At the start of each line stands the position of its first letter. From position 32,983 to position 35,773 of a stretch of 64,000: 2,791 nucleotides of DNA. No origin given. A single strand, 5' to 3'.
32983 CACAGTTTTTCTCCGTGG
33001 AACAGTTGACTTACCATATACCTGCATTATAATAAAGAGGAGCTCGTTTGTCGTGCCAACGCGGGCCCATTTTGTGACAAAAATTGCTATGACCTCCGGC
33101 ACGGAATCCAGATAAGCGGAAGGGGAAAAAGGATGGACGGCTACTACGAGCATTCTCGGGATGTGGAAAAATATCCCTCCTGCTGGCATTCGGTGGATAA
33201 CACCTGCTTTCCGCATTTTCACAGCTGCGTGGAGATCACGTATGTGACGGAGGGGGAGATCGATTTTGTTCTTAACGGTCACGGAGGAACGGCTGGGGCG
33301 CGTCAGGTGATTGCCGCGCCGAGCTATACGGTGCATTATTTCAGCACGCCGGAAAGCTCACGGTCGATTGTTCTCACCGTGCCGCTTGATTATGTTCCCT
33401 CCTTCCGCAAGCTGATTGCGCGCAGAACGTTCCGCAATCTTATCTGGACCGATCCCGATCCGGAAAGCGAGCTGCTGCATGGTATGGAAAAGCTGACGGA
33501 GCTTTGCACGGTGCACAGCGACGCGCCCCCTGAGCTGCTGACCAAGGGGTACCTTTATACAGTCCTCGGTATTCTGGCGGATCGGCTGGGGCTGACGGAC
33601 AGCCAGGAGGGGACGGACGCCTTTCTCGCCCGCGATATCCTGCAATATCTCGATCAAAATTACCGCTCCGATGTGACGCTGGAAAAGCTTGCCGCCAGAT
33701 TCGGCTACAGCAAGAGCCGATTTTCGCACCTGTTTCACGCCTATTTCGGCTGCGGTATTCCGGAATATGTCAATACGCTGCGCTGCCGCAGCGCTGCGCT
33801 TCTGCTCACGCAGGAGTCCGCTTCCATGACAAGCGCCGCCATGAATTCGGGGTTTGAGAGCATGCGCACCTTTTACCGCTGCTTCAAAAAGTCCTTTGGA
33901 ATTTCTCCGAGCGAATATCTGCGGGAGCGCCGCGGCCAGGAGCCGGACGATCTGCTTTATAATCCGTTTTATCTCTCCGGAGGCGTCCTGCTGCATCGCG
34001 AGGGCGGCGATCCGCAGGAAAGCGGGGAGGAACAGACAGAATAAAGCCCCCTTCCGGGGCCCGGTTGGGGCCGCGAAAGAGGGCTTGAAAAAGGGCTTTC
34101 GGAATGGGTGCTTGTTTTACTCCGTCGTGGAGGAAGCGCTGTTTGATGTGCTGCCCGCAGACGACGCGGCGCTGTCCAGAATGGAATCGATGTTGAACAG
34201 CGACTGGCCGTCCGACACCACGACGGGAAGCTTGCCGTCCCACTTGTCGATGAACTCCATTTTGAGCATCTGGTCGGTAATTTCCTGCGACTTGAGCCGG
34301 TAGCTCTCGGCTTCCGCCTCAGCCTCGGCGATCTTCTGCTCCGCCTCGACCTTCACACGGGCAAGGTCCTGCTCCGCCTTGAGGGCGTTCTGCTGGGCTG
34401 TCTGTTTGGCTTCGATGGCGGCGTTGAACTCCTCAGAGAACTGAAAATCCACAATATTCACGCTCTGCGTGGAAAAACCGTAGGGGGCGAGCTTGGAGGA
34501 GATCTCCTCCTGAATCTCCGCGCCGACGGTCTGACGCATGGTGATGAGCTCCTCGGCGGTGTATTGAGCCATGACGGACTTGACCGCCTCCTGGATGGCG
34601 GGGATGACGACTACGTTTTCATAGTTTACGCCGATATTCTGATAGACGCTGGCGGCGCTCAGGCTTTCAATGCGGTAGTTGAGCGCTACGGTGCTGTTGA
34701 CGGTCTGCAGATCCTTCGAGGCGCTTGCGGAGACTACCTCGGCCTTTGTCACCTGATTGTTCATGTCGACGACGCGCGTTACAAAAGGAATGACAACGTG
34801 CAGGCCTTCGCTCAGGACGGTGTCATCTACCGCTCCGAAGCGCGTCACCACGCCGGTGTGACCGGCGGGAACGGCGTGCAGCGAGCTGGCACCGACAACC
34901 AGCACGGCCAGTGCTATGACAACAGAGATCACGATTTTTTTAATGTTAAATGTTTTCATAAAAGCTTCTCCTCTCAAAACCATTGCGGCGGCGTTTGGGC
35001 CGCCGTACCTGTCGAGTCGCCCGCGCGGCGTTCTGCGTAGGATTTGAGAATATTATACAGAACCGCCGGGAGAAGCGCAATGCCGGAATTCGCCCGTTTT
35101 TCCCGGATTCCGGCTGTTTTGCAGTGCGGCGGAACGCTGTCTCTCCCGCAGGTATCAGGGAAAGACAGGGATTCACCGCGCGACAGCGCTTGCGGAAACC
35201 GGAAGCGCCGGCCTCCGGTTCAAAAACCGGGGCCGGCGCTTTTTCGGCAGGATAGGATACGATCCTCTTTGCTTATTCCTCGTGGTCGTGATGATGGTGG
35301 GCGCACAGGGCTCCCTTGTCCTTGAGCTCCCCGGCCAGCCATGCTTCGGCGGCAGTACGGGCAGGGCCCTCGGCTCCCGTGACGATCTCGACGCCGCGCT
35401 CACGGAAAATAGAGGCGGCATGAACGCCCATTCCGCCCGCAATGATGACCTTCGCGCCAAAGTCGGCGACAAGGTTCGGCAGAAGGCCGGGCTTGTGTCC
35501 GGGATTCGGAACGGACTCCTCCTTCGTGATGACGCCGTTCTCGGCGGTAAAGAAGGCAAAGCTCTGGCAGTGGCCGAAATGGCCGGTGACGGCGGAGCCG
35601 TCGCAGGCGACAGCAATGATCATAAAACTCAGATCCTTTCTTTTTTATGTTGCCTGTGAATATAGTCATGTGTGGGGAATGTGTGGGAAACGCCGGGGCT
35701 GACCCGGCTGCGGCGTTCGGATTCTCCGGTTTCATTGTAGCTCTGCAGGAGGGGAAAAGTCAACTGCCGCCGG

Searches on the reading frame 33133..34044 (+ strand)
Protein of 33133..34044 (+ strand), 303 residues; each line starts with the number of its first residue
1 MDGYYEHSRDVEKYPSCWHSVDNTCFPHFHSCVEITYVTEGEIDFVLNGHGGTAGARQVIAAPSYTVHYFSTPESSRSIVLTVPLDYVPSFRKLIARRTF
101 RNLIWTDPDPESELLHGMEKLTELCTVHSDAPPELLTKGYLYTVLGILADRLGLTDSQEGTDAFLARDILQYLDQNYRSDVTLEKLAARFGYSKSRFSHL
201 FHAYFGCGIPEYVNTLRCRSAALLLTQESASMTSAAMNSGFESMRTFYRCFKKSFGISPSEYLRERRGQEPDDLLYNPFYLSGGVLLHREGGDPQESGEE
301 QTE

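Call 4: search_protein_families(library=pfam, proteins=[window:33133-34044:+])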
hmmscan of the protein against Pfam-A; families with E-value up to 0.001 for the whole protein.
window:33133-34044:+ (303 aa): 4 families
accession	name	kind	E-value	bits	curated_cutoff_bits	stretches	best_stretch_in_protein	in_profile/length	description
PF12833.13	HTH_18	-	7.1e-21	74.7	33.6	1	186-264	1-79/80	Helix-turn-helix domain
PF00165.29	HTH_AraC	-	6.9e-18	64.8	26.6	2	227-264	6-42/42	Bacterial regulatory helix-turn-helix proteins, AraC family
PF06249.18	EutQ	-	1.1e-05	25.7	21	1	21-87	84-150/152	Ethanolamine utilisation protein EutQ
PF07883.17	Cupin_2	-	2.5e-05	24.3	27.2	1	27-83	13-69/70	Cupin domain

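Call 5: search_protein_families(library=ncbifam, proteins=[window:33133-34044:+], max_evalue=0.01)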
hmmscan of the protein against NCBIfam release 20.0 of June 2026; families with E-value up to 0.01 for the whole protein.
window:33133-34044:+ (303 aa): 32 families (the best 25 are shown)
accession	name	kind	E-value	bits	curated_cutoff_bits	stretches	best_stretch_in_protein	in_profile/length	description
NF047455.1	TF_Staph_AryK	equivalog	4.9e-17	61.5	850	1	161-267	155-260/759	transcriptional regulator AryK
NF007860.0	PRK10572.1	equivalog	2.5e-16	59.4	208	1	167-267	186-286/292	arabinose operon transcriptional regulator AraC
NF047788.1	TransRegPocR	equivalog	1.3e-14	54.2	500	1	167-265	192-290/296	transcriptional regulator PocR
TIGR04094.1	adjacent_YSIRK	equivalog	4.5e-14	52.2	200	1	164-262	285-382/383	YSIRK-targeted surface antigen transcriptional regulator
NF012228.1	RobA_TF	equivalog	7.6e-14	51.9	380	1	166-266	5-105/286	MDR efflux pump AcrAB transcriptional activator RobA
NF012144.2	ramA_TF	equivalog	2.8e-13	50.2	180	1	168-266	9-107/108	RamA family antibiotic efflux transcriptional regulator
NF011701.0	PRK15121.1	equivalog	3.2e-13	49.8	426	1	164-265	5-106/289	MDR efflux pump AcrAB transcriptional activator RobA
NF010028.0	PRK13503.1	equivalog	1.2e-12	47.9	288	1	135-266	143-273/278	HTH-type transcriptional activator RhaS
NF008564.0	PRK11511.1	equivalog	2e-12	47.3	202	1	157-262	2-107/127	MDR efflux pump AcrAB transcriptional activator MarA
NF012198.0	MarA_TF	equivalog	3.9e-12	46.4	250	1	158-262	3-107/124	MDR efflux pump AcrAB transcriptional activator MarA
NF052371.1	TransRegGbdRPseu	equivalog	7.2e-12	45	480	1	160-262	221-323/365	choline metabolism transcriptional regulator GbdR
NF007693.0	PRK10371.1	equivalog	8.4e-12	44.9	253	1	163-265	197-299/309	transcriptional regulator MelR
NF049932.1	TranspRegBtr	equivalog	1e-11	44.1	900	1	160-268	161-268/531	bacillibactin transport transcriptional regulator Btr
NF007584.0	PRK10219.1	equivalog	1.7e-11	44.4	174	1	167-263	8-104/107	superoxide response transcriptional regulator SoxS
NF006902.0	PRK09393.1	equivalog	2.3e-11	43.5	425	1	168-266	224-322/327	transcriptional regulator FtrA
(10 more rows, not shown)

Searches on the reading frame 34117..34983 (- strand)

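Call 4: search_protein_families(library=pfam, proteins=[window:34117-34983:-])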
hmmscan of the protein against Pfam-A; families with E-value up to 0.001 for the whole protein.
window:34117-34983:- (288 aa): 1 family
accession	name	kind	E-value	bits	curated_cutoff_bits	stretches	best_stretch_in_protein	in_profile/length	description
PF01145.31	Band_7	-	1.1e-31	110.7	23.6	1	38-224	3-175/176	SPFH domain / Band 7 family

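Call 5: search_protein_families(library=ncbifam, proteins=[window:34117-34983:-], max_evalue=0.01)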
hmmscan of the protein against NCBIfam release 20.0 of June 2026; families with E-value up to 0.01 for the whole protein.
window:34117-34983:- (288 aa): 4 families
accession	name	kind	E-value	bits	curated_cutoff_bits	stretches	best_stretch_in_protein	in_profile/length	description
TIGR01933.1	hflK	equivalog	2.3e-12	46.9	159.4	1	42-229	8-198/261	FtsH protease activity modulator HflK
NF008181.0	PRK10930.1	equivalog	1.5e-09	37.2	660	1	17-229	79-294/419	FtsH protease activity modulator HflK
TIGR01932.1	hflC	equivalog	2.5e-08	33.1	134.4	1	14-168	1-159/318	protease modulator HflC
NF008259.0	PRK11029.1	equivalog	0.00024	20.2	427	1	15-80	2-71/334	protease modulator HflC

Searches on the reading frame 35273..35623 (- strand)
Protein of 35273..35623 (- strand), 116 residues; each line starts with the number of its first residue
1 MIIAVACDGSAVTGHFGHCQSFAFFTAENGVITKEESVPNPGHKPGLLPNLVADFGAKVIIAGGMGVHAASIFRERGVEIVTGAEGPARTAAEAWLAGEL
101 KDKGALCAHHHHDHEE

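Call 54: search_protein_families(library=pfam, proteins=[window:35273-35623:-], max_evalue=0.00001)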
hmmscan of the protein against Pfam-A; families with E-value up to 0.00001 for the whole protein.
window:35273-35623:- (116 aa): 1 family
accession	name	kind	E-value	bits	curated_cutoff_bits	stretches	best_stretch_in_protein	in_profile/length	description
PF02579.22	Nitro_FeMo-Co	-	1.7e-18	67.1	26.3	1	8-96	1-93/94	Dinitrogenase iron-molybdenum cofactor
